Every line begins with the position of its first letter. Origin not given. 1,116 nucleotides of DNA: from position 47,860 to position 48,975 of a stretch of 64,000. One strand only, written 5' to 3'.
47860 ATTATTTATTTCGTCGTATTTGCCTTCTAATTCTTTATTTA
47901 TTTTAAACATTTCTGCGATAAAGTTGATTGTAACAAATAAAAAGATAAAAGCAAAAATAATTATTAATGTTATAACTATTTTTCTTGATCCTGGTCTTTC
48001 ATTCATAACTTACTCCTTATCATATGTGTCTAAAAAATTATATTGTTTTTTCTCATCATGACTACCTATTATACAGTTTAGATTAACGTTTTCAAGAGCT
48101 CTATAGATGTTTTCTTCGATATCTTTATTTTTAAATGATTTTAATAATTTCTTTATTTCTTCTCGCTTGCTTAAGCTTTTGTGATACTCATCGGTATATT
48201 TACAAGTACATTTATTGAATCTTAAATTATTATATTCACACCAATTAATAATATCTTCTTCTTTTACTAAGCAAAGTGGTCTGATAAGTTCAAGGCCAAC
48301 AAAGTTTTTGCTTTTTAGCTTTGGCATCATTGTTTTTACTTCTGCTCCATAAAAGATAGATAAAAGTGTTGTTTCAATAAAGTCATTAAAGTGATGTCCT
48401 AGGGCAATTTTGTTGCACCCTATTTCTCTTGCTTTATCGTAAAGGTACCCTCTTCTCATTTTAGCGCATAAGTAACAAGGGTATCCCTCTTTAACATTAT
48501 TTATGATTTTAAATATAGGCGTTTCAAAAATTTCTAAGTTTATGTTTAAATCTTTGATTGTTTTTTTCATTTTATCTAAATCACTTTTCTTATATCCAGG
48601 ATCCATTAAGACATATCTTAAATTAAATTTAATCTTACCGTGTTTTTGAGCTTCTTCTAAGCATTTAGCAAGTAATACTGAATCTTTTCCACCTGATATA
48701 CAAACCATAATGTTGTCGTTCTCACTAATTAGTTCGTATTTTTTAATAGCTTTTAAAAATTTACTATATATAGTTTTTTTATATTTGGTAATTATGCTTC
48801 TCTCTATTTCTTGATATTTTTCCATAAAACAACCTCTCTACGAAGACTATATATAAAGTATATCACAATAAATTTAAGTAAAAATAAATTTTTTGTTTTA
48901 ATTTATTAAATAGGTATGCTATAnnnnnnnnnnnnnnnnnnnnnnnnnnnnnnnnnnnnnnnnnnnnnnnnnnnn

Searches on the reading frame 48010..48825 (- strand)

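Call 14: search_protein_families(library=pfam, proteins=[window:48010-48825:-], max_evalue=0.001)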
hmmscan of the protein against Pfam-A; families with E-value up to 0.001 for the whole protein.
window:48010-48825:- (271 aa): 2 families
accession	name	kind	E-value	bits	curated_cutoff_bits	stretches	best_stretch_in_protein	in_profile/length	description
PF01171.26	ATP_bind_3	-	6.8e-18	65.5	27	1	39-214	2-174/182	PP-loop family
PF03054.22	tRNA_Me_trans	-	0.00033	20.8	20.6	1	38-146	2-128/202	tRNA methyl transferase HUP domain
